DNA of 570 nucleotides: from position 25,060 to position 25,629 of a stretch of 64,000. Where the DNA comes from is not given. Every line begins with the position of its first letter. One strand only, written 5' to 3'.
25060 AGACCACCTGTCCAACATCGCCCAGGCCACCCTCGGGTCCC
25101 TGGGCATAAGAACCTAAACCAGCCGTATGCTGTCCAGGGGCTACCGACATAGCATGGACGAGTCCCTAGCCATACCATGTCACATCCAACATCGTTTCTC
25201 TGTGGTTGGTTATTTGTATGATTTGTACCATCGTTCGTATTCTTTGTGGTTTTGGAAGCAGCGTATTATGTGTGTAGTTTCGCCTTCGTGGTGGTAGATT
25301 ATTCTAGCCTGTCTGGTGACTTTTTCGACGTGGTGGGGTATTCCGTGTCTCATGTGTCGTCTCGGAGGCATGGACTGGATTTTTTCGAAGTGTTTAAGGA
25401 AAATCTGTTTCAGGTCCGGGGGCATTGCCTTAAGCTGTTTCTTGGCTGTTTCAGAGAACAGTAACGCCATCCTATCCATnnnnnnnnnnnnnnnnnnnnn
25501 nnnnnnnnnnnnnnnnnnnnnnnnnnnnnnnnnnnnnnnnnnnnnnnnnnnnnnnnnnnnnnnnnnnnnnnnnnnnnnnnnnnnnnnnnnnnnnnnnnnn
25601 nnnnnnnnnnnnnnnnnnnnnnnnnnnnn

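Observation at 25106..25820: ParD/ParE toxin-antitoxin cassette inserted between convergent nptA and aCPSF1 genes, flanked by perfect 33-bp direct repeats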

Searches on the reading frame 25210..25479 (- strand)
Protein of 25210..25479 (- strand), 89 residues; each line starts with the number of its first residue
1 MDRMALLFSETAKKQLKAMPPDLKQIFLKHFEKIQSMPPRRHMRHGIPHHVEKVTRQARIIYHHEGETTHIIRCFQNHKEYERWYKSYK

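Call 4: search_protein_families(library=pfam, proteins=[window:25210-25479:-], max_evalue=0.1)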
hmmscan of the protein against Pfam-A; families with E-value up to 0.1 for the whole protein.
window:25210-25479:- (89 aa): 0 families

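Call 5: search_protein_families(library=ncbifam, proteins=[window:25210-25479:-], max_evalue=0.1)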
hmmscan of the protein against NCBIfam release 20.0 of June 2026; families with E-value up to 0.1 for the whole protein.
window:25210-25479:- (89 aa): 0 families

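Call 7: find_encoding_contigs(protein=window:25210-25479:-, flank=6000, max_places=10)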
Protein window:25210-25479:- (89 aa): no gene with exactly this product is on record in the collection.

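Call 13: find_homologous_proteins(query=window:25210-25479:-, max_evalue=0.001)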
Query window:25210-25479:- (89 aa): 43 proteins with E <= 0.001 among 43 candidates.
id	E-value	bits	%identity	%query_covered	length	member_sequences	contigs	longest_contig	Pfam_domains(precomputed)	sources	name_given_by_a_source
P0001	1.9e-54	199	100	100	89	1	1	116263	-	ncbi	-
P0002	4.4e-37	144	70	97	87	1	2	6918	-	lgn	-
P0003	3.6e-35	138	71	97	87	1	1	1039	-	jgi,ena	-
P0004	3.2e-34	135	69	97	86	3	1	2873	-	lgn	-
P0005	9.1e-33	130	69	97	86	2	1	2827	-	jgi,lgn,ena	-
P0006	5.0e-32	128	69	97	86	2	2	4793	-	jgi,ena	-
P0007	2.6e-31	125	64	97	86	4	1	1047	-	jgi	-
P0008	3.6e-31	125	65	97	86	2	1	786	-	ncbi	-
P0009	4.4e-31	125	64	97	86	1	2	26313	-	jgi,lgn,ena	-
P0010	1.6e-30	123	63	97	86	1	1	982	-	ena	-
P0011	7.6e-30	121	63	97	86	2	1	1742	-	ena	-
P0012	1.2e-29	120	59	97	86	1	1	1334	-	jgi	jgi:hypothetical protein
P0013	2.2e-29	119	59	97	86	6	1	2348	-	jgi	jgi:mRNA-degrading endonuclease RelE of RelBE toxin-antitoxin system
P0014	2.5e-29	119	57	97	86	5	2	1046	-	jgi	jgi:hypothetical protein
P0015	5.4e-29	118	62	97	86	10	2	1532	-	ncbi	-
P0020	1.9e-28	116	57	97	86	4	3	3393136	-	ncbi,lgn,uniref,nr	ncbi:hypothetical protein KSK55_12670 [Methanospirillum purgamenti]|uniref:Uncharacterized protein n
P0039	3.5e-25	106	57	97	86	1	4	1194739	-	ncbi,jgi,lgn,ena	-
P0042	1.2e-23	101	70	69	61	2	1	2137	-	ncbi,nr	ncbi:MAG: hypothetical protein U9Q22_06875, partial [Candidatus Altiarchaeota archaeon]|nr:hypotheti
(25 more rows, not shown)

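Call 14: find_encoding_contigs(protein=P0001, flank=3000, max_places=5)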
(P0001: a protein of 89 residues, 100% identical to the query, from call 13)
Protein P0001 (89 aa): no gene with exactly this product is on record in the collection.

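Call 15: find_encoding_contigs(protein=P0002, flank=5000, max_places=5)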
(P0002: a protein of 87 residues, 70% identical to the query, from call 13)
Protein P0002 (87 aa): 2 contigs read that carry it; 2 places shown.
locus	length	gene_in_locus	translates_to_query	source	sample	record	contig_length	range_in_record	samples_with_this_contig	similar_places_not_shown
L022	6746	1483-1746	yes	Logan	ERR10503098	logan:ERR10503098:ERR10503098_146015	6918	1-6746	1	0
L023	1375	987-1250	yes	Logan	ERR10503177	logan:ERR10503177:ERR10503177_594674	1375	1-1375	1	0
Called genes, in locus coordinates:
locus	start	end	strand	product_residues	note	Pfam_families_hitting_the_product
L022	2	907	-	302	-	?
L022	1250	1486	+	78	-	-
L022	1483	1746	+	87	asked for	-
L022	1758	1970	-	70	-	PF15993:Fuseless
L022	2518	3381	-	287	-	-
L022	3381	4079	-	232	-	-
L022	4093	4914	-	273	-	PF06745:ATPase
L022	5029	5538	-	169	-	PF19502:DUF6036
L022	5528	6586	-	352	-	-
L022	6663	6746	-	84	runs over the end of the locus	?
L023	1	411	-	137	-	?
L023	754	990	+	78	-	-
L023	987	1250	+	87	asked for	-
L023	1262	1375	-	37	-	?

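Call 16: find_encoding_contigs(protein=P0042, flank=5000, max_places=5)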
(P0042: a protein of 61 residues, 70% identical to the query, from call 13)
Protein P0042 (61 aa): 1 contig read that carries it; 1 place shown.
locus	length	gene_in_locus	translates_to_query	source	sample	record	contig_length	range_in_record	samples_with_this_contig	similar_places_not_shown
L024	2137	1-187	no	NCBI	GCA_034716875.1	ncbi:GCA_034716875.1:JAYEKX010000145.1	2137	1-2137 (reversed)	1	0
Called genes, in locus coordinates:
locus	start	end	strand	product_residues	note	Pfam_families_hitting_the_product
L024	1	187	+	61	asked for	?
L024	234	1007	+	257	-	PF00106:adh_short, PF08659:KR, PF13561:adh_short_C2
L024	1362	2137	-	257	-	PF02661:Fic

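Call 27: search_solved_structures(query=A1, max_evalue=10, show_alignments=2)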
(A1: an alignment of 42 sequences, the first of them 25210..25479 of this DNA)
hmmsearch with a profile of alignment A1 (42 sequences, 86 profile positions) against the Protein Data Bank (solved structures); distinct sequences matched with E-value up to 10: 1.
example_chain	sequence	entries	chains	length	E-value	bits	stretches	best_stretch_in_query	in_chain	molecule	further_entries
4h7l_A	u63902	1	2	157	0.89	13.2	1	44-84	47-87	uncharacterized protein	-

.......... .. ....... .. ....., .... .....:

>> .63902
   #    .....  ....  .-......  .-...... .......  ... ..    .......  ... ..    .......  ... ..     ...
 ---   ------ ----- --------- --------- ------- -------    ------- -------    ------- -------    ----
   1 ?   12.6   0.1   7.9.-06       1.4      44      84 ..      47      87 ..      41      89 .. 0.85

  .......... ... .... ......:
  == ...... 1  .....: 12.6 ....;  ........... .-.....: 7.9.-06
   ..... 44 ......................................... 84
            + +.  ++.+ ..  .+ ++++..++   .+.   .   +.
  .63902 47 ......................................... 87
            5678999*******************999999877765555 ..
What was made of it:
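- Tried and rejected: A profile search of the PDB by sequence gave only noise for the toxin (call 27).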

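Call 29: search_protein_families(library=pfam, alignment_id=A1, max_evalue=1)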
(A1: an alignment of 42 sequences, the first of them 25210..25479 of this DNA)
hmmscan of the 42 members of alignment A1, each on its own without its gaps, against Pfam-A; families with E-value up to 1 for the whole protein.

A. member 1, window:25210-25479:- (89 aa): 1 family
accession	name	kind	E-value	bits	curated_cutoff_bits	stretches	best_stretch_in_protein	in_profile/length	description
PF15549.11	PGC7_Stella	-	0.12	12.8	32.3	1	15-84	78-136/166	PGC7/Stella/Dppa3 domain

B. families by the number of members that match (of 42 scanned): 15 families
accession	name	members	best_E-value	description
PF05973.20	Gp49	31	1.7e-05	Phage derived protein Gp49-like (DUF891)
PF05016.21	ParE_toxin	17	0.00026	ParE toxin of type II toxin-antitoxin system, parDE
PF13973.12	DUF4222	4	0.024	Domain of unknown function (DUF4222)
PF24526.1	ABCA12_C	4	0.076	ABCA12-like, C-terminal domain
PF06769.20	YoeB_toxin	3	0.019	YoeB-like toxin of bacterial type II toxin-antitoxin system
PF09907.15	HigB_toxin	3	0.067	HigB_toxin, RelE-like toxic component of a toxin-antitoxin system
PF15549.11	PGC7_Stella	3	0.076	PGC7/Stella/Dppa3 domain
PF25322.2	RBD_SIN1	2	0.00092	SIN1 Ras-binding domain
PF10826.14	DUF2551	1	0.027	Protein of unknown function (DUF2551)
PF10481.14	CENP-F_N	1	0.057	Cenp-F N-terminal domain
PF07576.18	BRAP2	1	0.059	BRCA1-associated protein 2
PF15781.12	ParE-like_toxin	1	0.064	ParE-like toxin of type II bacterial toxin-antitoxin system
PF16193.11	AAA_assoc_2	1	0.16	AAA C-terminal domain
PF08893.15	DUF1839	1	0.16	Domain of unknown function (DUF1839)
PF25206.1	DUF7836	1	0.39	Domain of unknown function (DUF7836)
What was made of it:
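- On RelE/ParE toxin superfamily: Among homologues, 31 of 42 hit Gp49 (best 1.7e-5) and 17 of 42 hit ParE_toxin (best 2.6e-4) (call 29).
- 31 of 42 family members hit Pfam Gp49 and 17 of 42 hit ParE_toxin (call 29).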

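Call 30: find_related_loci(query=A1, collection=metagenome_contigs, flank=3000)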
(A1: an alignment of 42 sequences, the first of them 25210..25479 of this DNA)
Query A1 (89 aa) in metagenome_contigs; peptide patterns used: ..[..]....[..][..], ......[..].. (x = any residue, [..] = any of these).
549 stretches matched a pattern; 357 encode a relative of the query (tblastn E <= 1e-3); the best 80 are kept; 80 distinct loci.
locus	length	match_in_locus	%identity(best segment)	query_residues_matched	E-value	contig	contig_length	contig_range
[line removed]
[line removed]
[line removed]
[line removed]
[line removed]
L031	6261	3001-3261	64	3-89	5e-38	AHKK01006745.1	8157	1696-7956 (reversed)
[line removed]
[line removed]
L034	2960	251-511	64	3-89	4e-37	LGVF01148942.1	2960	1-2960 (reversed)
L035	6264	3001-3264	63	2-89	8e-37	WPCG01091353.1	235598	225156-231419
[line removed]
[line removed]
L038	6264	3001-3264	63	2-89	4e-36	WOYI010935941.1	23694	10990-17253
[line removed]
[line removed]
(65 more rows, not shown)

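Call 38: predict_structure(alignment_id=A1)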
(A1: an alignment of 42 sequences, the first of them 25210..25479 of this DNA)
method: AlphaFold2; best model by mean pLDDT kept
length: 89 residues; sequences in the alignment: 42
mean_pLDDT: 89.2   pTM: 0.79
mean pLDDT of the five models: 89.2, 89.0, 88.1, 83.1, 76.5
residues with pLDDT >= 90: 59; 70-90: 25; 50-70: 5; < 50: 0
segments of 3 or more residues with pLDDT < 50: none
pLDDT, mean of each block of 10 residues (from residue 1): 83 96 95 83 79 93 90 95 88
secondary structure, 60 per line:
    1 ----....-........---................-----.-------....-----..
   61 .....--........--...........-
elements in order: E5-8 H10-17 H21-36 E50-53 E59-65 E68-75 H78-88
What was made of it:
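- On RelE/ParE toxin superfamily: AlphaFold model with pLDDT 89 and pTM 0.79 (call 38).
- AlphaFold model with pLDDT 89 (call 38).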

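Call 42: find_related_loci(query=A1, collection=viral_contigs, flank=5000)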
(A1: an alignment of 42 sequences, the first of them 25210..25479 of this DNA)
Query A1 (89 aa) in viral_contigs; peptide patterns used: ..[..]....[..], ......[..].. (x = any residue, [..] = any of these).
15 stretches matched a pattern, but none encodes a relative of the query by tblastn (E <= 1e-3).
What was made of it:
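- No viral hits (call 42).
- Tried and rejected: The viral contig scan with the toxin profile found nothing (call 42).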

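Call 43: fold_search(model_id=the predicted structure, library=pdb)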
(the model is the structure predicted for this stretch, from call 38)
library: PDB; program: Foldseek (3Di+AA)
matches with E <= 10: 434; with E <= 0.001: 7
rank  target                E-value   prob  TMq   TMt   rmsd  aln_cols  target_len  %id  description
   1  9lew_B                2.8e-04  1.00  0.72  0.71   3.0        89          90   13  The crystal structure of DinJ-YafQ complex from Vibrio cholerae (released 2025-07-30)
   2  8yxv_E                4.7e-04  1.00  0.73  0.77   1.9        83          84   16  Toxin-antitoxin complex from Streptococcus pneumoniae (released 2025-04-09)
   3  3oei_C                5.1e-04  1.00  0.70  0.73   2.2        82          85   10  Crystal structure of Mycobacterium tuberculosis RelJK (Rv3357-Rv3358-RelBE3) (released 2011-03-16)
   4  2a6r_C                5.4e-04  1.00  0.70  0.74   2.1        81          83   14  Crystal structure of YoeB under PEG condition (released 2005-08-23)
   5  6n90_B                5.7e-04  1.00  0.68  0.70   2.5        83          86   12  YoeB/ParE toxin from Agrobacterium tumefaciens (released 2019-11-06)
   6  3g5o_B                8.5e-04  1.00  0.69  0.75   2.2        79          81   19  The crystal structure of the toxin-antitoxin complex RelBE2 (Rv2865-2866) from Mycobacterium tuberculosis (released 2009-04-14)
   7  7bwf_A                9.6e-04  1.00  0.61  0.62   3.6        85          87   14  YoeB-YefM complex from Staphylococcus aureus (released 2020-05-20)
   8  1z8m_MODEL_1_A        1.0e-03  1.00  0.61  0.61   3.6        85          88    9  Solution structure of the conserved hypothtical protein HP0894 from Helicobacter pylori (released 2005-11-01)
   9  2a6q_E                1.4e-03  1.00  0.71  0.75   1.8        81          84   14  Crystal structure of YefM-YoeB complex (released 2005-08-23)
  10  3oei_K                1.6e-03  1.00  0.70  0.74   2.2        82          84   11  Crystal structure of Mycobacterium tuberculosis RelJK (Rv3357-Rv3358-RelBE3) (released 2011-03-16)
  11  7v6w_E                1.6e-03  1.00  0.73  0.73   2.1        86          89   17  Crystal structure of heterohexameric Sa2YoeB-Sa2YefM complex bound to 26bp-DNA (released 2021-12-15)
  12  2khe_MODEL_1_A        1.8e-03  1.00  0.63  0.63   3.5        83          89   16  Solution Structure of the Bacterial Toxin Rele from Thermus Thermophilus HB8 (released 2010-03-31)
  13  6l8e_E                2.0e-03  1.00  0.61  0.62   3.6        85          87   14  Crystal structure of heterohexameric YoeB-YefM complex bound to 26bp-DNA (released 2020-09-02)
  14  7v5y_E                2.2e-03  1.00  0.72  0.73   2.3        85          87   16  Crystal structure of hexameric complex of Sa2YoeB-Sa2YefM toxin-antitoxin from Staphylococcus aureus (released 2021-12-15)
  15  8phb_A                2.5e-03  1.00  0.80  0.21   2.1        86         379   16  Crystal structure of apo Cami1 (released 2023-12-13)
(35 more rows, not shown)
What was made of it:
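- On RelE/ParE toxin superfamily: Foldseek against the PDB: YafQ, YoeB, RelE/RelK, M. jannaschii RelE and ParE all at probability 1.00, best E 2.8e-4, TM 0.68-0.73 (call 43).
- Closest known: Type II toxin-antitoxin modules of the RelE/ParE superfamily. Same: The toxin has the RelE/ParE fold (call 43).
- Foldseek best hits are YafQ, YoeB and RelE/RelK at TM about 0.7 (call 43).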

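Call 62: find_encoding_contigs(protein=P0020, flank=4000, max_places=6)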
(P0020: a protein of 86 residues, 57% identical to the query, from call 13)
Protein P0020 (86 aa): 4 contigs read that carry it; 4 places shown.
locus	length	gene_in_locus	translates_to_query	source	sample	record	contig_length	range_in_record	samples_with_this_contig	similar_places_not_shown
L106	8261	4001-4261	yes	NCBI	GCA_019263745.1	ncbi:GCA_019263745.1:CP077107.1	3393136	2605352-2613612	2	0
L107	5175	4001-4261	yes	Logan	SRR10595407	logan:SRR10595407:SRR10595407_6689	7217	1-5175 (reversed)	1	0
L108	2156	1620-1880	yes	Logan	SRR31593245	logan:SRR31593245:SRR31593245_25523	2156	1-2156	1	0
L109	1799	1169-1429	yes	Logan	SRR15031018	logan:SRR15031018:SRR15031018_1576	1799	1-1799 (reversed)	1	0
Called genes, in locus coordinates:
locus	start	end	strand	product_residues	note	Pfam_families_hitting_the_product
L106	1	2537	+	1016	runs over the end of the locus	PF08447:PAS_3, PF00989:PAS, PF08448:PAS_4, PF13426:PAS_9 (weak), PF08447:PAS_3, PF00989:PAS, PF13426:PAS_9, PF02518:HATPase_c, +4 more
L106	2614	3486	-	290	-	PF01634:HisG, PF08029:HisG_C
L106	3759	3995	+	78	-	-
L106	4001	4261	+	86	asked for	-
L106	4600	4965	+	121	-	PF01502:PRA-CH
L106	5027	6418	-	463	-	PF01637:ATPase_2, PF13173:AAA_14 (faint), PF01022:HTH_5 (faint), PF09339:HTH_IclR (weak), PF03008:DUF234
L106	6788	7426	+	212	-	PF02607:B12-binding_2, PF02310:B12-binding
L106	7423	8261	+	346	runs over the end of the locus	PF01208:URO-D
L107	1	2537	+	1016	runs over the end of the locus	PF08447:PAS_3, PF00989:PAS, PF08448:PAS_4, PF13426:PAS_9 (weak), PF08447:PAS_3, PF00989:PAS, PF13426:PAS_9, PF02518:HATPase_c, +4 more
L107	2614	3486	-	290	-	PF01634:HisG, PF08029:HisG_C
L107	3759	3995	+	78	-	-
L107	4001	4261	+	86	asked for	-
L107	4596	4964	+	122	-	PF01502:PRA-CH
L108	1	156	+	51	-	?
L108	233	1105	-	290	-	PF01634:HisG, PF08029:HisG_C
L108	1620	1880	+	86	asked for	-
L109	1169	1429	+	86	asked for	-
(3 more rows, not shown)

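Call 63: find_encoding_contigs(protein=P0039, flank=4000, max_places=6)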
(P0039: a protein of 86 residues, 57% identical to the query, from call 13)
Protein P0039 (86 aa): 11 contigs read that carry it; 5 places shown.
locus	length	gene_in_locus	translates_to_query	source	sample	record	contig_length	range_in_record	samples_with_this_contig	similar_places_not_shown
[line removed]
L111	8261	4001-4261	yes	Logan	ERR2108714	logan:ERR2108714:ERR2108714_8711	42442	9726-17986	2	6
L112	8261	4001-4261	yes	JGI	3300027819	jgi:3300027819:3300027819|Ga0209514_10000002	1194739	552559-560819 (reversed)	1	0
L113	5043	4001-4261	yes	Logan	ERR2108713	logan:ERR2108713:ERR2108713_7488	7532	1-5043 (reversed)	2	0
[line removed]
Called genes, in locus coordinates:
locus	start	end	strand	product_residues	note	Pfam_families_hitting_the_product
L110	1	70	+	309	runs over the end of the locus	PF01207:Dus, PF01180:DHO_dh (faint), PF00977:His_biosynth (faint)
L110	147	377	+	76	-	-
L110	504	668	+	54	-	PF23477:zf_Tbcl_2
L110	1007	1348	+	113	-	-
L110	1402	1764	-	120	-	-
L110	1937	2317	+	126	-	PF01541:GIY-YIG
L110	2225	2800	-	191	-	-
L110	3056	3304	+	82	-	-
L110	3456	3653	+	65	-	-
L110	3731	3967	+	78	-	-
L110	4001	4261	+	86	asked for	-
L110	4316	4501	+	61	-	-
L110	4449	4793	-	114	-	-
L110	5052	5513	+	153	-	PF25296:Decapeptide (faint)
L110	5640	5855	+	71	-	-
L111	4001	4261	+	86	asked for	-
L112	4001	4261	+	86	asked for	-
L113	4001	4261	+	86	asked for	-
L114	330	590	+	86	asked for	-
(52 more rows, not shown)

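Call 65: find_homologous_proteins(query=L106:2617-3486:-, max_evalue=1e-60)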
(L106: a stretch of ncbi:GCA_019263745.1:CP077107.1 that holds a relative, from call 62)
Query L106:2617-3486:- (290 aa): 7548 proteins with E <= 1e-60 among 8000 candidates; the best 120 are listed.
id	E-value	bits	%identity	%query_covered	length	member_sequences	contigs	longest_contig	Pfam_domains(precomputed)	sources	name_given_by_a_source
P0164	1.2e-180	617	100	100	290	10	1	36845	PF01634.24,PF08029.17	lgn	-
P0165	3.1e-180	615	99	100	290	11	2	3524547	PF01634.24,PF08029.17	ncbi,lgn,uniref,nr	ncbi:ATP phosphoribosyltransferase [Methanospirillum sp. J.3.6.1-F.2.7.3]|uniref:ATP phosphoribosylt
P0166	1.1e-179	614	99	100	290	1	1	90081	PF01634.24,PF08029.17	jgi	-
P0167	1.9e-174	596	97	100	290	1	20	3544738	PF01634.24,PF08029.17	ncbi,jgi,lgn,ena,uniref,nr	ncbi:ATP phosphoribosyltransferase (homohexameric) [Methanospirillum hungatei JF-1]|jgi:ATP phosphor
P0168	7.8e-174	594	96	100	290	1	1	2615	PF01634.24,PF08029.17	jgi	-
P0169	4.1e-173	592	96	100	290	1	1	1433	PF01634.24,PF08029.17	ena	-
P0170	4.6e-173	592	96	100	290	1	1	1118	PF01634.24,PF08029.17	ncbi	-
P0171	8.8e-173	591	95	100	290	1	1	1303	PF01634.24,PF08029.17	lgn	-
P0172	9.5e-173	591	95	100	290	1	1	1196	PF01634.24,PF08029.17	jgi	-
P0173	2.4e-172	590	96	100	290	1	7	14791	PF01634.24,PF08029.17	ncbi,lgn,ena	-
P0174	3.5e-172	589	96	100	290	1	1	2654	PF01634.24,PF08029.17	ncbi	-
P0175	3.8e-172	589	95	100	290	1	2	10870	PF01634.24,PF08029.17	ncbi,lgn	-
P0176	4.1e-172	589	95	100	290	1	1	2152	PF01634.24,PF08029.17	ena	-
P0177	5.5e-172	588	96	100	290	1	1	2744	PF01634.24,PF08029.17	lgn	-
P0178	5.8e-172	588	95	100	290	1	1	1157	PF01634.24,PF08029.17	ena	-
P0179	1.0e-171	588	94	100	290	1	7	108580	PF01634.24,PF08029.17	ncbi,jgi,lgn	jgi:ATP phosphoribosyltransferase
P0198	3.0e-161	553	88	100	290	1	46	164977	PF01634.24,PF08029.17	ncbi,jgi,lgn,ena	-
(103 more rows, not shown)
